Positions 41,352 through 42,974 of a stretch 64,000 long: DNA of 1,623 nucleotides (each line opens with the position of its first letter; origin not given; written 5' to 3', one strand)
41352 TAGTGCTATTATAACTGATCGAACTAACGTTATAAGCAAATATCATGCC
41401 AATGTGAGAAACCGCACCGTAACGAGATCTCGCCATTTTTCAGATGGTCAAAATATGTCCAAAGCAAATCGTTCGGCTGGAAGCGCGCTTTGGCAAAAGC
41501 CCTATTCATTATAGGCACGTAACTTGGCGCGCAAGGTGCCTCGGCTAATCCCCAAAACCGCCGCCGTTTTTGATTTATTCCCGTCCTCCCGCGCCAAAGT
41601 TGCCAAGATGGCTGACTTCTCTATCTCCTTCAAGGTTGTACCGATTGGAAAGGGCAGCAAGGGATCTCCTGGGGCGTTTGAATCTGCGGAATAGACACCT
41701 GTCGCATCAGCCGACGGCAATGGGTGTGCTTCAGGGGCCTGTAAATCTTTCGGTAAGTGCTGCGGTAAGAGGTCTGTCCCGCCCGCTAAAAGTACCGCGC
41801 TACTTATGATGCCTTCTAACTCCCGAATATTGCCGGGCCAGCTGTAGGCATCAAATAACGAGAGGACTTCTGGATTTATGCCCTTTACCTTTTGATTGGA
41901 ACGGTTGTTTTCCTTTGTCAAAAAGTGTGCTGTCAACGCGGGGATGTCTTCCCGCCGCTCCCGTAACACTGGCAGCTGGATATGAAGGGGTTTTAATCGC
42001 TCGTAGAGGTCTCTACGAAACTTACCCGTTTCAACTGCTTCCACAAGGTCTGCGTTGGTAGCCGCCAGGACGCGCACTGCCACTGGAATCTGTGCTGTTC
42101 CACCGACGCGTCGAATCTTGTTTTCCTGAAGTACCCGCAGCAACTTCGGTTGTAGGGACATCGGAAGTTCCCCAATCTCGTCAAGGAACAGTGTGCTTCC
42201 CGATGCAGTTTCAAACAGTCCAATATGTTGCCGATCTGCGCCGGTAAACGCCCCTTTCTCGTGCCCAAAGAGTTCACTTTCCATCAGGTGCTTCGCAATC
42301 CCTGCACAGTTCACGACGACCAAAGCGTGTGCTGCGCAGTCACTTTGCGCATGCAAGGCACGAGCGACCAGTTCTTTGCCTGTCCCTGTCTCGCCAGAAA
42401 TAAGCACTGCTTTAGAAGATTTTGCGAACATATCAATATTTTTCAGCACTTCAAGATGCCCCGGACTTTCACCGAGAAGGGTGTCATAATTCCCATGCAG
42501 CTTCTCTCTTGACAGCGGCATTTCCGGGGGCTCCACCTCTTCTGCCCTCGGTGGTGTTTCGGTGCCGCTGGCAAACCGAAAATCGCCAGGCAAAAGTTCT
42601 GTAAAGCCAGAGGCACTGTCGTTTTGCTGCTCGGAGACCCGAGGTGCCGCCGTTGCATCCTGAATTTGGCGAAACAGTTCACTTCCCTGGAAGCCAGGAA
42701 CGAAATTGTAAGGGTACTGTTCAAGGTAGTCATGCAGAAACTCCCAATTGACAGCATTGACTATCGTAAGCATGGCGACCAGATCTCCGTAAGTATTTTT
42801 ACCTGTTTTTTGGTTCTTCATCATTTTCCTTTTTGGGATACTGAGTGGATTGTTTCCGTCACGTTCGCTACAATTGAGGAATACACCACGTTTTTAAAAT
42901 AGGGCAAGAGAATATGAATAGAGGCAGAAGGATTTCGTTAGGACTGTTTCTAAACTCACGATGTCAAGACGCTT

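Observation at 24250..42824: Tandemly triplicated cassette of small Cys/Gly-rich secreted protein, cytoplasmic WD40 and FtsX/MacB permease downstream of a sigma-54 activator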

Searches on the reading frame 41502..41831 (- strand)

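Call 74: search_protein_families(library=pfam, proteins=[window:41502-41831:-], max_evalue=1)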
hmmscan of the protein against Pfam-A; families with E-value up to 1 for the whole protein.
window:41502-41831:- (109 aa): 6 families
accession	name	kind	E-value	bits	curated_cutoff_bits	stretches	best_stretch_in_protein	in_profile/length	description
PF02954.25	HTH_8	-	1.4e-14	53.9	22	1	66-107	1-42/42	Bacterial regulatory protein, Fis family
PF25601.1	AAA_lid_14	-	4.2e-05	23.7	27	1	1-37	45-81/87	AAA+ ATPase lid domain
PF13556.12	HTH_30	-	0.00013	22.1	27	1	75-106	4-35/59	PucR C-terminal helix-turn-helix domain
PF13384.12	HTH_23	-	0.024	14.9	24.6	1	68-108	3-42/50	Homeodomain-like domain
PF13518.12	HTH_28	-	0.055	14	25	1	79-109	8-38/52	Helix-turn-helix domain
PF13551.12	HTH_29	-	0.068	13.7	28.1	1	75-109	4-38/64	Winged helix-turn helix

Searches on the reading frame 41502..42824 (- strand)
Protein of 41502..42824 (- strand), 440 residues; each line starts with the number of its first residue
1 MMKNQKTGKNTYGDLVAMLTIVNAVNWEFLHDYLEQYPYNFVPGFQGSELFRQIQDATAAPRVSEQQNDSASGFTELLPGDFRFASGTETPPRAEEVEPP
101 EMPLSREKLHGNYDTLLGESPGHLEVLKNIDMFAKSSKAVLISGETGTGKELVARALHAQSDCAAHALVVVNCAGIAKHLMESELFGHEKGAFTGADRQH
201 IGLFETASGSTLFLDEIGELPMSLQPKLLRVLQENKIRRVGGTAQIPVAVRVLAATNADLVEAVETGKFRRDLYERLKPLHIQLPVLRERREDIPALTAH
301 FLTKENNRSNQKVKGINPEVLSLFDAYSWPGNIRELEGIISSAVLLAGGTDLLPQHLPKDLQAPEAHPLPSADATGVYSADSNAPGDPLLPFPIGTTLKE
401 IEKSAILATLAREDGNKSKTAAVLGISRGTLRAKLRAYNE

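Call 4: search_protein_families(library=pfam, proteins=[window:41502-42824:-], max_evalue=0.01)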
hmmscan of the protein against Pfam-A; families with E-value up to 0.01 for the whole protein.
window:41502-42824:- (440 aa): 9 families
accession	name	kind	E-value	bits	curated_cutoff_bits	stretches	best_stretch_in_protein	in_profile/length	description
PF00158.32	Sigma54_activat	-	5.5e-65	218.6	20.2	1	117-282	2-167/168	Sigma-54 interaction domain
PF25601.1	AAA_lid_14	-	1.1e-24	86.5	27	1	288-367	1-80/87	AAA+ ATPase lid domain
PF14532.12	Sigma54_activ_2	-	5.5e-17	62.7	25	1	117-287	1-138/138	Sigma-54 interaction domain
PF02954.25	HTH_8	-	1.9e-13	50.3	22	1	397-438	1-42/42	Bacterial regulatory protein, Fis family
PF07728.20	AAA_5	-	1.2e-06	29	22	1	140-258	2-123/139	AAA domain (dynein-related subfamily)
PF00004.35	AAA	-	0.00033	21.5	21.2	1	140-258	1-110/131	ATPase family associated with various cellular activities (AAA)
PF13556.12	HTH_30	-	0.00081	19.6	27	1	406-437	4-35/59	PucR C-terminal helix-turn-helix domain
PF01078.27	Mg_chelatase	-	0.0032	17.3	20.3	0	128-258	13-158/207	Magnesium chelatase, subunit ChlI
PF13245.12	AAA_19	-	0.0081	16.8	25.1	0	136-248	10-131/134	AAA domain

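Call 12: search_protein_families(library=ncbifam, proteins=[window:41502-42824:-], max_evalue=0.1)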
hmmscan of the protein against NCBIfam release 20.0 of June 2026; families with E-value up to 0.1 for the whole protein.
window:41502-42824:- (440 aa): 41 families (the best 25 are shown)
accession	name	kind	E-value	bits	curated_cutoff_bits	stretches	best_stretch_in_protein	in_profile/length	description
NF008469.0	PRK11361.1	equivalog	5.3e-94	315.5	714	1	113-438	142-454/461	acetoacetate metabolism transcriptional regulator AtoC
TIGR01818.1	ntrC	equivalog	5.6e-94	315.5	558.6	1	77-436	96-461/463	nitrogen regulation protein NR(I)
NF003451.0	PRK05022.1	equivalog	4.5e-93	312.7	476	1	103-432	180-502/512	nitric oxide reductase transcriptional regulator NorR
NF041552.1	TF_PrdR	equivalog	3.7e-91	306.2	795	1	110-439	263-577/577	sigma-54 dependent transcriptional regulator PrdR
NF050807.1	TransRegFlbDCaul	equivalog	8.3e-89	298.5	750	1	116-440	120-440/454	sigma-54-dependent transcriptional regulator FlbD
TIGR01817.1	nifA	equivalog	1.1e-88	298.3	528.85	1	102-368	184-449/534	nif-specific transcriptional activator NifA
TIGR02915.1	PEP_resp_reg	equivalog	3.1e-86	290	502.6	2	110-357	135-382/445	PEP-CTERM-box response regulator transcription factor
NF007689.0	PRK10365.1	equivalog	9e-85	285.1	760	1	115-435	140-439/441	sigma-54-dependent response regulator transcription factor ZraR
NF038308.1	RNA_repair_RtcR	equivalog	1.8e-82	277.9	650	1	114-438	180-516/530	RNA repair transcriptional activator RtcR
NF011953.0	PRK15424.1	equivalog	1.1e-81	275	703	1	109-437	214-533/538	propionate catabolism operon regulatory protein PrpR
NF011958.0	PRK15429.1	equivalog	6.8e-79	266.2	830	1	111-370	376-635/692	formate hydrogenlyase transcriptional activator FlhA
TIGR02329.1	propionate_PrpR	equivalog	6.8e-79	265.9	499.2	1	113-436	211-525/526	propionate catabolism operon regulatory protein PrpR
NF008176.1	PRK10923.1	equivalog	2.4e-77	260.5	620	1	108-436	132-464/469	nitrogen regulation protein NR(I)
TIGR02974.1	phageshock_pspF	equivalog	3.3e-76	256.7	443.55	1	116-438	1-336/336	phage shock protein operon transcriptional activator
NF051870.1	NAssimRespRegNtrX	equivalog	3.3e-74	250.4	600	1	112-437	137-449/452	nitrogen assimilation response regulator NtrX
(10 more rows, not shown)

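Call 51: search_protein_families(library=padloc, proteins=[window:41502-42824:-], max_evalue=0.001)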
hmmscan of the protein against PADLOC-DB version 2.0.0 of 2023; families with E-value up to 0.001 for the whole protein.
window:41502-42824:- (440 aa): 3 families
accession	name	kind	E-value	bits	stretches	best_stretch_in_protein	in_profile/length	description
PDLC01995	RtcR_PspF2--CARF_AAA_HTH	-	3.4e-97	324.6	1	110-439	163-479/481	-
PDLC01994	RtcR_PspF1--CARF_AAA_HTH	-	1.7e-51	173.8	1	119-436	163-466/468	-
PDLC01993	RtcR--CARF_AAA_HTH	-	2.3e-46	156.3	1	126-348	192-423/523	-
